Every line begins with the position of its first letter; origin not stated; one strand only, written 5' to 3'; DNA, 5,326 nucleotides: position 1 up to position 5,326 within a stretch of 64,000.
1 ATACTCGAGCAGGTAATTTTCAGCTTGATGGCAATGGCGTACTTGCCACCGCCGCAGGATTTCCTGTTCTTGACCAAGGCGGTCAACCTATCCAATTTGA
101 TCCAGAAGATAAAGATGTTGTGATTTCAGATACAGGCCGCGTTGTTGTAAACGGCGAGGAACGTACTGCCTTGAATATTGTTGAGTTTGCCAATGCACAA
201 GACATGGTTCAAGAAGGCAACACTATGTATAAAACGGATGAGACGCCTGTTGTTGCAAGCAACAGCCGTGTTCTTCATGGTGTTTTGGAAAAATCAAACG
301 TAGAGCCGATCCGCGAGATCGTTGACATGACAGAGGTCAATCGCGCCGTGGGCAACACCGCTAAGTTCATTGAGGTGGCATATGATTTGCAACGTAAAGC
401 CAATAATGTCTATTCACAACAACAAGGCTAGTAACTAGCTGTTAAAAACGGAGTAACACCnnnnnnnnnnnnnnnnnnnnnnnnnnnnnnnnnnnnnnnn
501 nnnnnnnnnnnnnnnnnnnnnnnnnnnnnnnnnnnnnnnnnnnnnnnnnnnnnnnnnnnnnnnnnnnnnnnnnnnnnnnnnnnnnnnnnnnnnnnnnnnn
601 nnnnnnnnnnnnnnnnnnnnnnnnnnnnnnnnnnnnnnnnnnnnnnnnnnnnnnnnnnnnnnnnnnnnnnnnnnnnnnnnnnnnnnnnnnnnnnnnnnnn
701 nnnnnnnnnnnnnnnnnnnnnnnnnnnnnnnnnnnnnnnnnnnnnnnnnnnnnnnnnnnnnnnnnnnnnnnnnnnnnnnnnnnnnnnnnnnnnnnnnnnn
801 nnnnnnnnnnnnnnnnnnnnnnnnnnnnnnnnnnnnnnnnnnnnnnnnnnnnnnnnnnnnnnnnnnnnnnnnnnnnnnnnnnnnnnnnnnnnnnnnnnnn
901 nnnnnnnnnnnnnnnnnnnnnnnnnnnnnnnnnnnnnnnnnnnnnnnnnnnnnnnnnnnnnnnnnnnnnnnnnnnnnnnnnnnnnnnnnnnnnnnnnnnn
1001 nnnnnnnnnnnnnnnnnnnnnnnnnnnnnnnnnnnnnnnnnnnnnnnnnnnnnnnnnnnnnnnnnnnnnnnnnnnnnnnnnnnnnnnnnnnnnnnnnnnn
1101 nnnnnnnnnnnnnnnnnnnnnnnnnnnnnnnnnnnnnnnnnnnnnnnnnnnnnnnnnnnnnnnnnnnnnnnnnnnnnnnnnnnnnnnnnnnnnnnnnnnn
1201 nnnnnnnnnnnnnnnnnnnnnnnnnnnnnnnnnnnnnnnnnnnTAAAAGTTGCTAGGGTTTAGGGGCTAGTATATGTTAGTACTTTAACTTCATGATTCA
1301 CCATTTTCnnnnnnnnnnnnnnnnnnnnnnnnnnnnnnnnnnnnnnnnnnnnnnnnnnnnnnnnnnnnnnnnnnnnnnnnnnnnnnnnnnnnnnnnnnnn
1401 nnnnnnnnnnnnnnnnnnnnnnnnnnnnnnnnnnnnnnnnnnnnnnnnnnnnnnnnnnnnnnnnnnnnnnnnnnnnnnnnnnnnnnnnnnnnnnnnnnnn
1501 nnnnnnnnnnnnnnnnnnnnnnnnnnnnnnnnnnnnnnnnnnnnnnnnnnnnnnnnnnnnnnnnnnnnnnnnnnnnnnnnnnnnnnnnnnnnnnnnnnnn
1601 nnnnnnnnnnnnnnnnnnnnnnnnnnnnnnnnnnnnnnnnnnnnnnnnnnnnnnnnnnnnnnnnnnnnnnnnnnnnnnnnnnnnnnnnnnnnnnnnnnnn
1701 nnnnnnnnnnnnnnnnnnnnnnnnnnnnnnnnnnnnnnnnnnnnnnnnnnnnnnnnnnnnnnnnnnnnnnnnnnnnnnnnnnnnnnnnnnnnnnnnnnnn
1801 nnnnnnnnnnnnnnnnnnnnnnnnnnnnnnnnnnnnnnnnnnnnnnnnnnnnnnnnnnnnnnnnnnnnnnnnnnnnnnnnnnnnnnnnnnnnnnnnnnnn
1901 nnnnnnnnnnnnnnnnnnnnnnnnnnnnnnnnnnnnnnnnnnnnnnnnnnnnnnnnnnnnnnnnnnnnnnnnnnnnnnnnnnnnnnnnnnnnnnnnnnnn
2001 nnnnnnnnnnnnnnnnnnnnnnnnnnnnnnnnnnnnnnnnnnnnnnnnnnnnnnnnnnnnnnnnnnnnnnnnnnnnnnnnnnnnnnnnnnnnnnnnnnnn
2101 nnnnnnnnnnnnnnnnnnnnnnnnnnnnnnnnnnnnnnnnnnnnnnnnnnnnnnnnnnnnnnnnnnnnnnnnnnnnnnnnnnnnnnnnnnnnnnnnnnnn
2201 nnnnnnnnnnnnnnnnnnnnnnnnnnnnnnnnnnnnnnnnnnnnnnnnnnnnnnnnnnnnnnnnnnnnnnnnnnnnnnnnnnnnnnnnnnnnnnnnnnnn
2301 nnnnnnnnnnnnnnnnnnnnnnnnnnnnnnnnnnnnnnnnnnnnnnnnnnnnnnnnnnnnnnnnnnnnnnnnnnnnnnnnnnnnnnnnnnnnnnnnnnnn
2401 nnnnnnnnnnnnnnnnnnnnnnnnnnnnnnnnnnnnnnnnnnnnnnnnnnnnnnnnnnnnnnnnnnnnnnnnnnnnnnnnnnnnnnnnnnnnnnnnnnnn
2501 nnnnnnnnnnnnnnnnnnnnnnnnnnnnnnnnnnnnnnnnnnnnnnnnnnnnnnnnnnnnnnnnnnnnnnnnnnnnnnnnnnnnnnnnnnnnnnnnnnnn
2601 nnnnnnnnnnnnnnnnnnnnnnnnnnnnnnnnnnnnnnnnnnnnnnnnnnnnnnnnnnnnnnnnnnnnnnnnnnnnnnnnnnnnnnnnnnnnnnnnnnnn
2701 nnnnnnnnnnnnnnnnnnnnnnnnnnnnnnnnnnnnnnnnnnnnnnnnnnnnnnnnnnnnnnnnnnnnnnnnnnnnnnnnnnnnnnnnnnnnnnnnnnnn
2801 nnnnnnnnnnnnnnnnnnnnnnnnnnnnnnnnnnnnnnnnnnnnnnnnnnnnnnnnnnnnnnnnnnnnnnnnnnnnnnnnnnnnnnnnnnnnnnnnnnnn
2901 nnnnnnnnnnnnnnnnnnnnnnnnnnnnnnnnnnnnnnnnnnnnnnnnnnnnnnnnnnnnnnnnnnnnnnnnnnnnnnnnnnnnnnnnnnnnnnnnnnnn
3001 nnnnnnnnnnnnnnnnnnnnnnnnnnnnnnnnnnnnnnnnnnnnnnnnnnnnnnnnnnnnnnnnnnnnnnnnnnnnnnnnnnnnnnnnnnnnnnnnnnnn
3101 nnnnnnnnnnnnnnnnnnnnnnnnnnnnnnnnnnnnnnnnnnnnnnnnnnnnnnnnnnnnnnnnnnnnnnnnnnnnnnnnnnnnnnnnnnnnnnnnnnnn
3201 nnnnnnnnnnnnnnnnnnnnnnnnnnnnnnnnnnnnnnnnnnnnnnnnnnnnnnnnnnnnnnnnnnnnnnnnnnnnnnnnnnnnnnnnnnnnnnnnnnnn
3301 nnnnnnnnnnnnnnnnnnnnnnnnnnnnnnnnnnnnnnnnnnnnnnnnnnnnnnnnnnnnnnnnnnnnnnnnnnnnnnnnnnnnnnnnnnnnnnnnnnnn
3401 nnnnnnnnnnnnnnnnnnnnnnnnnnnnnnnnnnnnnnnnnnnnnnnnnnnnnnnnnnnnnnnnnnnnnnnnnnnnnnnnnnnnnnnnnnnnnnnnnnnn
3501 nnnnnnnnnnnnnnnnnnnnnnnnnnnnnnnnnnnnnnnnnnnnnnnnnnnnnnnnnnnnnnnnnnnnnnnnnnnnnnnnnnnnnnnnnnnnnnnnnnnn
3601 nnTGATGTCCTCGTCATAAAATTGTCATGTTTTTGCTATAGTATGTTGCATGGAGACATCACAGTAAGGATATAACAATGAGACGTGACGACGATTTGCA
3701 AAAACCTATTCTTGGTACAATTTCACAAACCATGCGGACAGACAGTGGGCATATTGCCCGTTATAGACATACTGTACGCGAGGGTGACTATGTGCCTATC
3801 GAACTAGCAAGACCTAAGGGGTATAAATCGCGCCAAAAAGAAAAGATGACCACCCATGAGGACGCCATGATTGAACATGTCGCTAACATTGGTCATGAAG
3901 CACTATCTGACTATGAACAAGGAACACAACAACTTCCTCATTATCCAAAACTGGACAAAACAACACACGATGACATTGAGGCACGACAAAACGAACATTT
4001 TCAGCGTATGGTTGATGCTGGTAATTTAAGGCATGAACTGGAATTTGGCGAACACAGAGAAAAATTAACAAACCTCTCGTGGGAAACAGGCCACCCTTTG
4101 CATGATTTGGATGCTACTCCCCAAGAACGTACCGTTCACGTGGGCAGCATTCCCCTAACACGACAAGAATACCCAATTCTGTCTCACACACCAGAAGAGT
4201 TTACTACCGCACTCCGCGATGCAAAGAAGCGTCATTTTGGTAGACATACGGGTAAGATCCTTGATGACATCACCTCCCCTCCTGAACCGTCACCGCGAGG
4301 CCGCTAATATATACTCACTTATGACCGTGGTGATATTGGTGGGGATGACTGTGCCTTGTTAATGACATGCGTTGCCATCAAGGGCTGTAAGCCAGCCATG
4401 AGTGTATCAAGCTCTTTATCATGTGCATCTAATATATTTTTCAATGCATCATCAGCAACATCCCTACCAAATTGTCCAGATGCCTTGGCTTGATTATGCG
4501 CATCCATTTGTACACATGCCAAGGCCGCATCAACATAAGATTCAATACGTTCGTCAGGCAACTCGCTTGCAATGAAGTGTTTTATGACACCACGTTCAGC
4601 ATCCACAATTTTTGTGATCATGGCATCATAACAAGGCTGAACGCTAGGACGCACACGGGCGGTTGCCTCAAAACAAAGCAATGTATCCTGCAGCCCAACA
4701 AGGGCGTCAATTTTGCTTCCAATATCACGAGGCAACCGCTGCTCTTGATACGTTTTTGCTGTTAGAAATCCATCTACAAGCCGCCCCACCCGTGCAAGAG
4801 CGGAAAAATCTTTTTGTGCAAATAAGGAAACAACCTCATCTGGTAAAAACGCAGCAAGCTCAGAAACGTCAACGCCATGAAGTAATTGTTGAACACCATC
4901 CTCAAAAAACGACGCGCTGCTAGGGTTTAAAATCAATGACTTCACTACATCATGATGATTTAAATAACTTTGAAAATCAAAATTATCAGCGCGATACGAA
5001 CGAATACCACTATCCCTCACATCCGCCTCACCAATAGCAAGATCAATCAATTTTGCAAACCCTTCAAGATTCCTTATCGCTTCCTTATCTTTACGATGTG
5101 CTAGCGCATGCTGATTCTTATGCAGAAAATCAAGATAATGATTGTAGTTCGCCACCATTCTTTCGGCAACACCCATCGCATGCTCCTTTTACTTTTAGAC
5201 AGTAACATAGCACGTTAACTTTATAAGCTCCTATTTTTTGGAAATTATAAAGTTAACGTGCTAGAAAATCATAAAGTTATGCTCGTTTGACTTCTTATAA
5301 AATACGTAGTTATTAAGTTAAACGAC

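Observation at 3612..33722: A Pho-box-type promoter marks a dispersed regulon made only of orphan genes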

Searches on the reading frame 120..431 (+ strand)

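Call 12: search_protein_families(library=pfam, proteins=[window:120-431:+], max_evalue=0.001)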
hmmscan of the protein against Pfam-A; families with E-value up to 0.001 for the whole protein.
window:120-431:+ (103 aa): 1 family
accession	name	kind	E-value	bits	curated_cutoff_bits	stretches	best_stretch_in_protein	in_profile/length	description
PF06429.18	Flg_bbr_C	-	1.5e-08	34.4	23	1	54-96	3-45/46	Flagellar basal body rod FlgEFG protein C-terminal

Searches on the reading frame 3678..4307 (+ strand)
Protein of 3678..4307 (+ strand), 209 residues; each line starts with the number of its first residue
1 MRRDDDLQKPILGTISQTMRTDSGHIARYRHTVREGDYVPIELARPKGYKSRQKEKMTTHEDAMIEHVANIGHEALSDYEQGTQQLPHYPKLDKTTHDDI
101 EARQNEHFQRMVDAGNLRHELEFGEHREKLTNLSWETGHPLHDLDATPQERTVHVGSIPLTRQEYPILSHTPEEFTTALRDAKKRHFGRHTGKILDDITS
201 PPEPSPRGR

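Call 10: search_protein_families(library=pfam, proteins=[window:3678-4307:+], max_evalue=0.01)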
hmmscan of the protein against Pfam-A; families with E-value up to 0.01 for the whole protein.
window:3678-4307:+ (209 aa): 0 families

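Call 11: search_protein_families(library=ncbifam, proteins=[window:3678-4307:+], max_evalue=0.01)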
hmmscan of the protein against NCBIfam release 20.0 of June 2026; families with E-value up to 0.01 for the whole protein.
window:3678-4307:+ (209 aa): 0 families

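Call 14: find_encoding_contigs(protein=window:3678-4307:+, flank=2000, max_places=4)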
Protein window:3678-4307:+ (209 aa): no gene with exactly this product is on record in the collection.

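Call 52: search_protein_families(library=phrogs, proteins=[window:3678-4307:+], max_evalue=0.01)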
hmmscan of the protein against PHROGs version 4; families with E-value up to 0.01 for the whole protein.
window:3678-4307:+ (209 aa): 0 families

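Call 53: search_protein_families(library=padloc, proteins=[window:3678-4307:+], max_evalue=0.01)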
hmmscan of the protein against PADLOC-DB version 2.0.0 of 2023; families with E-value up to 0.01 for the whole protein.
window:3678-4307:+ (209 aa): 0 families

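Call 103: search_solved_structures(query=window:3678-4307:+, max_evalue=1)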
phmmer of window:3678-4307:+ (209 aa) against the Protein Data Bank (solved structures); distinct sequences matched with E-value up to 1: 5.
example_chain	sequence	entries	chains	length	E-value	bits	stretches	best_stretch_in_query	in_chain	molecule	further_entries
8prj_A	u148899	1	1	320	5.5e-05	26.6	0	134-157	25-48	v31Bagel8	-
8pra_A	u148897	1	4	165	0.0023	21.2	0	130-157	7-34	Cell surface protein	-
8prs_A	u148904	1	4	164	0.042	17.1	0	134-157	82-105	nvBagel4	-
8pr9_A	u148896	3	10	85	0.44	13.8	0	129-157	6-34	Cell surface protein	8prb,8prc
8prl_A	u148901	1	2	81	0.98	12.7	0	134-157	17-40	Cell surface protein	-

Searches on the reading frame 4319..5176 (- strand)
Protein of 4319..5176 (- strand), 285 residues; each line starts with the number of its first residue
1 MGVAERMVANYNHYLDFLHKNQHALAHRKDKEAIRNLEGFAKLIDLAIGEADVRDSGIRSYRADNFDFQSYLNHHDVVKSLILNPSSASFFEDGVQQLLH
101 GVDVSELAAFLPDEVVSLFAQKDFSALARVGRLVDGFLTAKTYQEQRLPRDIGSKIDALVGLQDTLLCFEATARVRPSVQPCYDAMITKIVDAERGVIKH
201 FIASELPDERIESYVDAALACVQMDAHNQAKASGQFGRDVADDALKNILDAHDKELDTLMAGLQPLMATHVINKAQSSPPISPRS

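Call 10: search_protein_families(library=pfam, proteins=[window:4319-5176:-], max_evalue=0.01)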
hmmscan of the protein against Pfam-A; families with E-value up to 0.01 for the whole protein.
window:4319-5176:- (285 aa): 0 families

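Call 11: search_protein_families(library=ncbifam, proteins=[window:4319-5176:-], max_evalue=0.01)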
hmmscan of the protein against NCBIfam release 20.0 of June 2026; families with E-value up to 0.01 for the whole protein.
window:4319-5176:- (285 aa): 0 families

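Call 42: find_homologous_proteins(query=window:4319-5176:-)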
Query window:4319-5176:- (285 aa): 1 proteins with E <= 0.001 among 6174 candidates.
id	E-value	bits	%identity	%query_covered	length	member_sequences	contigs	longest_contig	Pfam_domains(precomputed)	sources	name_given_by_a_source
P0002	9.8e-184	627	100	100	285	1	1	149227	-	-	-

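Call 52: search_protein_families(library=phrogs, proteins=[window:4319-5176:-], max_evalue=0.01)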
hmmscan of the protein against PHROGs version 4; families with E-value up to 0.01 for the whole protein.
window:4319-5176:- (285 aa): 0 families

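Call 53: search_protein_families(library=padloc, proteins=[window:4319-5176:-], max_evalue=0.01)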
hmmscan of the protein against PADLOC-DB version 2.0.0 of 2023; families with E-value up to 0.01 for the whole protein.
window:4319-5176:- (285 aa): 0 families

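Call 102: search_solved_structures(query=window:4319-5176:-, max_evalue=1)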
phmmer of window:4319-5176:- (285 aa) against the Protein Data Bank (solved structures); distinct sequences matched with E-value up to 1: 1.
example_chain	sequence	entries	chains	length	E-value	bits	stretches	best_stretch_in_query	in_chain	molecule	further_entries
2f4i_A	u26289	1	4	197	0.92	12.1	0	17-138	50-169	hypothetical protein TM0957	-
